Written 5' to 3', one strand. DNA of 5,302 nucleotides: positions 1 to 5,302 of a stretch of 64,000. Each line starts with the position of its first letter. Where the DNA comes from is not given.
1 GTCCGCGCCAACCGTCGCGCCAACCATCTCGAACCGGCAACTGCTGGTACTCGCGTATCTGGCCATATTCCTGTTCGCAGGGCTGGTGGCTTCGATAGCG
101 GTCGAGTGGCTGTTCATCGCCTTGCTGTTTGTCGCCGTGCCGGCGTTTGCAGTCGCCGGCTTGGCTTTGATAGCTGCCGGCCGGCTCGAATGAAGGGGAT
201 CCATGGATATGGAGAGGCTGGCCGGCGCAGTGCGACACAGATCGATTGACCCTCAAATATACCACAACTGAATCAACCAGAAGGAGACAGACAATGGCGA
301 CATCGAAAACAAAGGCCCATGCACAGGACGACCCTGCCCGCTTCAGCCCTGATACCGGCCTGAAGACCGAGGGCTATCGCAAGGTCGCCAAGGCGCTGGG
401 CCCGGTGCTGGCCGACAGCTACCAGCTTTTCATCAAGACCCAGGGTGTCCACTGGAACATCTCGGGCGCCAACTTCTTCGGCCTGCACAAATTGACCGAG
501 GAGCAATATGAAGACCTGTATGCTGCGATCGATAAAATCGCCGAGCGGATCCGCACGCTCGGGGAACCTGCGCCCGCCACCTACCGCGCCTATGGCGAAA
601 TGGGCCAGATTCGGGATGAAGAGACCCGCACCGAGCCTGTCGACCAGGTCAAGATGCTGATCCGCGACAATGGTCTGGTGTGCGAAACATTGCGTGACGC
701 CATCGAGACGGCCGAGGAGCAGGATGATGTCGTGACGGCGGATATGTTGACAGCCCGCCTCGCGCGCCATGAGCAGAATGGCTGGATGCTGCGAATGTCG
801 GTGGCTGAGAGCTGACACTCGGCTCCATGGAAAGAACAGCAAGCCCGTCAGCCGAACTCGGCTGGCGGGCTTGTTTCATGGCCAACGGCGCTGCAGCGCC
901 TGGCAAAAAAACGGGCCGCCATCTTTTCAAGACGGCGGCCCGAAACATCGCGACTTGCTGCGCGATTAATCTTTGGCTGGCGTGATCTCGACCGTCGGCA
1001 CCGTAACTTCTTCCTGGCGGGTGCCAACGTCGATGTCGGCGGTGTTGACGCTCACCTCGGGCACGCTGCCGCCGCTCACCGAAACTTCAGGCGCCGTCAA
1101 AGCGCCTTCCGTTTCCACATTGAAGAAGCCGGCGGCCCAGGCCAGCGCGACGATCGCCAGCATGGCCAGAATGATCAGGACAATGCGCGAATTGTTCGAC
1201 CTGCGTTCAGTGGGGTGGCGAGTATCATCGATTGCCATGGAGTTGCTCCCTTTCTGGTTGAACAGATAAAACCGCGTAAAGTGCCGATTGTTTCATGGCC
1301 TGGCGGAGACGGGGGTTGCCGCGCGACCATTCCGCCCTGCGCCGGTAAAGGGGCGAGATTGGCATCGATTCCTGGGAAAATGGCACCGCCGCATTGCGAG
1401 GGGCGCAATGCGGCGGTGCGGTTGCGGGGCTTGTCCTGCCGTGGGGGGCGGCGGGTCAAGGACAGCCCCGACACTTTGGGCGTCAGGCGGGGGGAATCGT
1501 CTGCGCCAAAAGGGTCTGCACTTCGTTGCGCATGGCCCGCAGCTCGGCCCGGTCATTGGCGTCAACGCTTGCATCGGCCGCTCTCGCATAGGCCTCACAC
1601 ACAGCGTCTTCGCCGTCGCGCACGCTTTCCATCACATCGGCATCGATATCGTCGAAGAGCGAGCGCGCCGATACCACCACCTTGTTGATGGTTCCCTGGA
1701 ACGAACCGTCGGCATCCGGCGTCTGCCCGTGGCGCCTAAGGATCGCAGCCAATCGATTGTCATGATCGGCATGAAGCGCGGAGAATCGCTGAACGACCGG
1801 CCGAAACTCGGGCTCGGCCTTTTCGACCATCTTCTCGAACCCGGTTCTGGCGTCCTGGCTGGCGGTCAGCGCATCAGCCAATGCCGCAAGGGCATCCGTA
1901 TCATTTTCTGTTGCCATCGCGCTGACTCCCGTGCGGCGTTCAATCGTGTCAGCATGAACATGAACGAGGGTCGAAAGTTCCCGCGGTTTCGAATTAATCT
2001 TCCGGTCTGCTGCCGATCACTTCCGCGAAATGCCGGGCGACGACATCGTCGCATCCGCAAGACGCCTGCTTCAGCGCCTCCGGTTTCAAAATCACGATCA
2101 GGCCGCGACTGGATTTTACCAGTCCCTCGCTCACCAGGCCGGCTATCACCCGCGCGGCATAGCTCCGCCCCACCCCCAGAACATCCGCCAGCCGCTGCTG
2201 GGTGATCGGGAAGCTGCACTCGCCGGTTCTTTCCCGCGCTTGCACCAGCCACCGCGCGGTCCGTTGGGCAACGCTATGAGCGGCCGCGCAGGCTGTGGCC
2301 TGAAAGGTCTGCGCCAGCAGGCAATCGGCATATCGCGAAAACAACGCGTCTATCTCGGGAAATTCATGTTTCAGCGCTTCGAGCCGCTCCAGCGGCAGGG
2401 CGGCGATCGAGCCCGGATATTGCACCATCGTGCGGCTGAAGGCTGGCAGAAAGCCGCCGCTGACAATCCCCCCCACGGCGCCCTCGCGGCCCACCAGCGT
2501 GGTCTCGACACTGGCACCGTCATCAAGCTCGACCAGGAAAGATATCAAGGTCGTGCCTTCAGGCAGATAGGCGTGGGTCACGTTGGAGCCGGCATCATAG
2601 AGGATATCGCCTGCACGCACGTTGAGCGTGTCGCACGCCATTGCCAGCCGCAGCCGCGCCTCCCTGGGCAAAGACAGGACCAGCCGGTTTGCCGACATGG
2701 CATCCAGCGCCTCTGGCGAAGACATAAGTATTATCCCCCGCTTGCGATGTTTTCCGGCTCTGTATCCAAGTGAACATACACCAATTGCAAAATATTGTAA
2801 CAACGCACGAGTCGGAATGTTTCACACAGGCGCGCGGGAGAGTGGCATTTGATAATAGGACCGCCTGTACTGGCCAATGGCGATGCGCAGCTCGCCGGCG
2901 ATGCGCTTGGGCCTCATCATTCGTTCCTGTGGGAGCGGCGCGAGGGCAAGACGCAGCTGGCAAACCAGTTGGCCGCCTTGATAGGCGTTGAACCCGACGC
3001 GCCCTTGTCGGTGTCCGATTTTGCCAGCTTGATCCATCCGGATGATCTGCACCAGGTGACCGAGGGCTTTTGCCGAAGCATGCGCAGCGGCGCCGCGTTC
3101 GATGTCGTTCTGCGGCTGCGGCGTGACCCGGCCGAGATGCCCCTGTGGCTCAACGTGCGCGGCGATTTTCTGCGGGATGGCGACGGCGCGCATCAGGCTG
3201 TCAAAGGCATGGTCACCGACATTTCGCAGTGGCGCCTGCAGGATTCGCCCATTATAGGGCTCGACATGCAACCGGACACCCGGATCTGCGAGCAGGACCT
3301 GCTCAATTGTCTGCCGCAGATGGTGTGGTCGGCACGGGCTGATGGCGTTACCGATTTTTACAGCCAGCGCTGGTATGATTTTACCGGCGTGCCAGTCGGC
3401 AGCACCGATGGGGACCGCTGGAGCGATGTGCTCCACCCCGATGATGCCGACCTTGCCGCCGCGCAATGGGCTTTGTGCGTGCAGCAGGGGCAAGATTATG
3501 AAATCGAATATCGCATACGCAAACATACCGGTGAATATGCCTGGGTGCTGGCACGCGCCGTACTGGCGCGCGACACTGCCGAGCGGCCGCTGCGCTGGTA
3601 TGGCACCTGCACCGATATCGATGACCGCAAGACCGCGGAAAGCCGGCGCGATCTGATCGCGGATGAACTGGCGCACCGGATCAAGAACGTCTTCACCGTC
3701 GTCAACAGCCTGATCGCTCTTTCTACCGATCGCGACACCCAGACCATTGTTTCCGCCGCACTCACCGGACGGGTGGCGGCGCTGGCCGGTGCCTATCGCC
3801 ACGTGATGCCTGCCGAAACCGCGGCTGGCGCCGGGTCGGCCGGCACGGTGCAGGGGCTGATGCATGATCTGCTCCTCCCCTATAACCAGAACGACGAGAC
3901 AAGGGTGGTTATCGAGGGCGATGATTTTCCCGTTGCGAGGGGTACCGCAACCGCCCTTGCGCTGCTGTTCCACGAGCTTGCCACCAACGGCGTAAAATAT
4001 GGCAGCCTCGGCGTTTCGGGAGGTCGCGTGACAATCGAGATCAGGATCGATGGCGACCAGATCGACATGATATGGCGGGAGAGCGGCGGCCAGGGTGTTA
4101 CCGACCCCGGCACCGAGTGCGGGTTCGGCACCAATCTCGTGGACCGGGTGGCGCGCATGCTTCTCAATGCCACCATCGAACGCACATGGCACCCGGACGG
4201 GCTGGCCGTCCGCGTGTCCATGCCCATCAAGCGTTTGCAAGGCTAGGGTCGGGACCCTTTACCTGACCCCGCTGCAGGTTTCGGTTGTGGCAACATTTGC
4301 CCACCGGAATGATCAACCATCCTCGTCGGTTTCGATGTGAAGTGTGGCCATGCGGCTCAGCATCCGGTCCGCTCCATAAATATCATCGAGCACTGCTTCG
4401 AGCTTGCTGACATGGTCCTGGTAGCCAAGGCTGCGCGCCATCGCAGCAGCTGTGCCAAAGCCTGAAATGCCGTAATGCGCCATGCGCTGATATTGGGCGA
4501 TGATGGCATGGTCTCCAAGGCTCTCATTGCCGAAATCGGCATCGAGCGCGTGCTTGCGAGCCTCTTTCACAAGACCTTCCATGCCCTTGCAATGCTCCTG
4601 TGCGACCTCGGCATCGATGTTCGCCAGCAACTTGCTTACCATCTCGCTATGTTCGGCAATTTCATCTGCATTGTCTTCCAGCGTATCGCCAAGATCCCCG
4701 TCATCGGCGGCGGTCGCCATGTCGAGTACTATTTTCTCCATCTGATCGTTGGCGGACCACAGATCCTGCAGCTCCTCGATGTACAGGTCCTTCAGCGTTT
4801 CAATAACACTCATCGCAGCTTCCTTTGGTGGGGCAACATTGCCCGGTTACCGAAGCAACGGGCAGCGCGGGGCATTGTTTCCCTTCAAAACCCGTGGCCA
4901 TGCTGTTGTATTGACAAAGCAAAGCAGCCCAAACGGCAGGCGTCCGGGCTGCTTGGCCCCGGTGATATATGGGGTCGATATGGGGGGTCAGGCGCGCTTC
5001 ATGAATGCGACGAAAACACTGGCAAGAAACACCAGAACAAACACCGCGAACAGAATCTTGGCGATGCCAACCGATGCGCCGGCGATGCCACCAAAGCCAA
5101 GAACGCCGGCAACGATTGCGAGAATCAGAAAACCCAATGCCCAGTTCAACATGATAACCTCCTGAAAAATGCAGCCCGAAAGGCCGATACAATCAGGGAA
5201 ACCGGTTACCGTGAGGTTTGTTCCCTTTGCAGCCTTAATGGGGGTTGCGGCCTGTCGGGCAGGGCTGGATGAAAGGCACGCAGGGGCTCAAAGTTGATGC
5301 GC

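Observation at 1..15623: Complete general-stress-response circuit plus its regulon packaged in a tRNA-anchored, lower-GC block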

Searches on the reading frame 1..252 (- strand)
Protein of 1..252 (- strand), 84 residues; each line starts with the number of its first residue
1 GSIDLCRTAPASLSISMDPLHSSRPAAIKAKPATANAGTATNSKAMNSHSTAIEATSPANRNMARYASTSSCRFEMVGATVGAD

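Call 8: search_protein_families(library=pfam, proteins=[window:1-252:-], max_evalue=0.01)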
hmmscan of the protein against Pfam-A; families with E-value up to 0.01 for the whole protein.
window:1-252:- (84 aa): 0 families

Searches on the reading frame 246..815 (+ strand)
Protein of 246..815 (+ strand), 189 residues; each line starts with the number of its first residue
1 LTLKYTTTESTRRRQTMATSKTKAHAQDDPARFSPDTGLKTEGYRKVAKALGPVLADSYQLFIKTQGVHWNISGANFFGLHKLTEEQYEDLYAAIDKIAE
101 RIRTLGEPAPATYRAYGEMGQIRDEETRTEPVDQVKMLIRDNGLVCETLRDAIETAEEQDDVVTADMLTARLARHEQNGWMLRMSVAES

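Call 6: search_protein_families(library=pfam, proteins=[window:246-815:+], max_evalue=0.01)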
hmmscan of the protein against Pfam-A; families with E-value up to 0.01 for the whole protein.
window:246-815:+ (189 aa): 1 family
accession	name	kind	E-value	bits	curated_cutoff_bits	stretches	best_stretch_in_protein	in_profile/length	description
PF00210.30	Ferritin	-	3.6e-25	89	24.5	1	49-183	2-133/142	Ferritin-like domain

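Call 18: find_encoding_contigs(protein=window:294-815:+, flank=10000, max_places=6)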
Protein window:294-815:+ (173 aa): no gene with exactly this product is on record in the collection.

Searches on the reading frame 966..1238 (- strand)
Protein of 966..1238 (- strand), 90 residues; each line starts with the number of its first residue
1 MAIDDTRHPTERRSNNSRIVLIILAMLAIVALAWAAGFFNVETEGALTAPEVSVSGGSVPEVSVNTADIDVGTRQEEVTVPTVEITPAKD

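Call 6: search_protein_families(library=pfam, proteins=[window:966-1238:-], max_evalue=0.01)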
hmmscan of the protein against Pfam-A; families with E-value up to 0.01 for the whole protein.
window:966-1238:- (90 aa): 0 families

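Call 61: search_protein_families(library=ncbifam, proteins=[window:966-1238:-], max_evalue=0.001)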
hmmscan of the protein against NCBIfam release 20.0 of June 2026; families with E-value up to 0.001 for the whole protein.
window:966-1238:- (90 aa): 0 families

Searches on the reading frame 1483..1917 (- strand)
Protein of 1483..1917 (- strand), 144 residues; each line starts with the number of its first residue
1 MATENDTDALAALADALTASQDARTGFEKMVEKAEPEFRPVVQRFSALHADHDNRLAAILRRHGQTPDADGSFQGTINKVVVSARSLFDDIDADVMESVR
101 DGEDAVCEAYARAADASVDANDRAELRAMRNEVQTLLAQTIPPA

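Call 6: search_protein_families(library=pfam, proteins=[window:1483-1917:-], max_evalue=0.01)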
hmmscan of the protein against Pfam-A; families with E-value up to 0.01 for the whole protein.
window:1483-1917:- (144 aa): 1 family
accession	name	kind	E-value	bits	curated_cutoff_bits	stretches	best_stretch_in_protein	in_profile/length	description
PF09537.16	DUF2383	-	4.7e-23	81.9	30.8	1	9-113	2-108/111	Domain of unknown function (DUF2383)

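Call 11: find_encoding_contigs(protein=window:1483-1917:-, flank=10000, max_places=10)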
Protein window:1483-1917:- (144 aa): no gene with exactly this product is on record in the collection.

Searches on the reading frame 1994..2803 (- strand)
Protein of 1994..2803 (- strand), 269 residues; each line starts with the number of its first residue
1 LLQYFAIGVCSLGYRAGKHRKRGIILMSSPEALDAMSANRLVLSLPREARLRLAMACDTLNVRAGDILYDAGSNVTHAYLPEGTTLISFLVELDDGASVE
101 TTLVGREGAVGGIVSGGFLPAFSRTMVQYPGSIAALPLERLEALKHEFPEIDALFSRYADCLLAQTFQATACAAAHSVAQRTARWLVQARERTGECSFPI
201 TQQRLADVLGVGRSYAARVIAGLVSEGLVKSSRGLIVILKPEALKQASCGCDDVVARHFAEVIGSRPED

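Call 6: search_protein_families(library=pfam, proteins=[window:1994-2803:-], max_evalue=0.01)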
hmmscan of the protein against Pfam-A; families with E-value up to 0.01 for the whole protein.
window:1994-2803:- (269 aa): 5 families
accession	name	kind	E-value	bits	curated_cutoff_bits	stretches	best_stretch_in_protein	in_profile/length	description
PF13545.12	HTH_Crp_2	-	6.8e-14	52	27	1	180-246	1-69/70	Crp-like helix-turn-helix domain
PF02082.26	Rrf2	-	0.0017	19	30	1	199-234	23-58/132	Iron-dependent Transcriptional regulator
PF01047.28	MarR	-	0.0019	18.5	24.6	1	199-233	17-51/59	MarR family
PF12802.13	MarR_2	-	0.0059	17.2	27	0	199-230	18-51/61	MarR family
PF00392.27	GntR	-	0.0082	16.2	27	0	183-234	10-59/64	Bacterial regulatory proteins, gntR family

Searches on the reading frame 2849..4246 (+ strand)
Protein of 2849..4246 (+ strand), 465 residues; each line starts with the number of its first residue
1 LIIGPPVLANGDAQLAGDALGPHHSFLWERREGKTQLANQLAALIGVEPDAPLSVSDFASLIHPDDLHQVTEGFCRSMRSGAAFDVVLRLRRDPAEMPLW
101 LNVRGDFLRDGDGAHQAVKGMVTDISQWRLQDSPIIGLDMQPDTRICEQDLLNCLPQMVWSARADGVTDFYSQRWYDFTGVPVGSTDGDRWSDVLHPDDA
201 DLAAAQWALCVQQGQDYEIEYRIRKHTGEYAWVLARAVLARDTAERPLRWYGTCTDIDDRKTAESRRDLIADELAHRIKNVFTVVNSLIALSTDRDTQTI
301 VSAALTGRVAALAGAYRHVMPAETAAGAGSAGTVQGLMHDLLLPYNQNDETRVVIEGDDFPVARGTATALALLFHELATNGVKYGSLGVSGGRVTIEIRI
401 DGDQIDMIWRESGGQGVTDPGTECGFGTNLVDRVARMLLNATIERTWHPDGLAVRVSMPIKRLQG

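Call 6: search_protein_families(library=pfam, proteins=[window:2849-4246:+], max_evalue=0.01)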
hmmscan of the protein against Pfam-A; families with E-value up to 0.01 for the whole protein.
window:2849-4246:+ (465 aa): 8 families
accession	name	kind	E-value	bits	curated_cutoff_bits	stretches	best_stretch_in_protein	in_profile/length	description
PF08447.18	PAS_3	-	4.6e-27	94.6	25.6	2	170-253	3-88/89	PAS fold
PF07536.20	HWE_HK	-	5.6e-12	46.7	22.8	1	273-359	1-83/83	HWE histidine kinase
PF08448.16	PAS_4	-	2.1e-07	31.6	23.1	1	155-261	4-109/110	PAS fold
PF00989.32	PAS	-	9.1e-06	26.1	22.6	1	152-257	7-113/113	PAS fold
PF13426.13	PAS_9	-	3e-05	24.7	27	1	158-257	3-101/103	PAS domain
PF14598.12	PAS_11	-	0.00012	22.4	25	0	190-242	36-88/109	PAS domain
PF07568.18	HisKA_2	-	0.00015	22.2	22.3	1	273-341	1-72/76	Histidine kinase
PF02518.31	HATPase_c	-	0.0021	18.9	26.4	0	367-459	3-108/111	Histidine kinase-, DNA gyrase B-, and HSP90-like ATPase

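Call 61: search_protein_families(library=ncbifam, proteins=[window:2849-4246:+], max_evalue=0.001)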
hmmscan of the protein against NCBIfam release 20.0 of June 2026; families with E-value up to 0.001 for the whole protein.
window:2849-4246:+ (465 aa): 9 families
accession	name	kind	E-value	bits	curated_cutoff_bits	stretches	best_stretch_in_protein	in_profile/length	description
NF010077.0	PRK13559.1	subfamily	1.5e-39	135.9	361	1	252-461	152-360/364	hypothetical protein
NF052306.1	BluLightHisKinLov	equivalog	1.5e-28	99.6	450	1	240-459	119-333/334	blue-light-activated histidine kinase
NF041880.1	EPS_EpsF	equivalog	5.6e-24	84.5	900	1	149-296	147-303/492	response regulator EpsF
NF041777.1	sens_FixL_Rhizob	equivalog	3e-21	75.6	850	2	36-129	20-112/485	sensor protein FixL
NF053781.1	cdiGMPphdstlr2612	equivalog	1.7e-17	62.5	1600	1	187-265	630-708/1268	Tlr1612 family c-di-GMP phosphodiesterase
NF052573.1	HisKinEspAMyxo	equivalog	1.9e-14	52.7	1400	2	160-266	146-255/755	serine histidine kinase EspA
NF007298.0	PRK09776.1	equivalog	1.6e-11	42.8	1135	1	172-262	455-545/1111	diguanylate cyclase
TIGR00229.1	sensory_box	domain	7e-11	42.3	22.9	1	153-266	12-125/126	PAS domain S-box protein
NF051872.1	HisKinPhyk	equivalog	8.1e-08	31.3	750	1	266-456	342-534/537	sensor histidine kinase PhyK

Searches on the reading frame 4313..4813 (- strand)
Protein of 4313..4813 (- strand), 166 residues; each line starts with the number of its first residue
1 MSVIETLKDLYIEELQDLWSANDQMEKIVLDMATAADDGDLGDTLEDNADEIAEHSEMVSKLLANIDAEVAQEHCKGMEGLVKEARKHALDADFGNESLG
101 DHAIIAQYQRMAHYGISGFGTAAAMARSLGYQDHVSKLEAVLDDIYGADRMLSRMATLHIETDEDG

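Call 6: search_protein_families(library=pfam, proteins=[window:4313-4813:-], max_evalue=0.01)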
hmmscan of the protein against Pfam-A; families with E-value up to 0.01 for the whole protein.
window:4313-4813:- (166 aa): 1 family
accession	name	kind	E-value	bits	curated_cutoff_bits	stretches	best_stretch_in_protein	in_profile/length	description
PF05974.18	DUF892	-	2.7e-33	115.7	23.7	1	6-159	1-153/159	Domain of unknown function (DUF892)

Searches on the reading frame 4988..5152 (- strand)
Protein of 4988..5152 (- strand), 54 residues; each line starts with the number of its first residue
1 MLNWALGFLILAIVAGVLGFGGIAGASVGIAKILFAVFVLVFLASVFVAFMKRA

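Call 62: search_protein_families(library=pfam, proteins=[window:4988-5152:-], max_evalue=0.001)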
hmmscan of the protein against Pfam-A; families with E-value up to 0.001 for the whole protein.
window:4988-5152:- (54 aa): 1 family
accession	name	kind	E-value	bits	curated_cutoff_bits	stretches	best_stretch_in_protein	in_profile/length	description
PF07043.18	DUF1328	-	4e-13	49.9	27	1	8-43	3-38/39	Protein of unknown function (DUF1328)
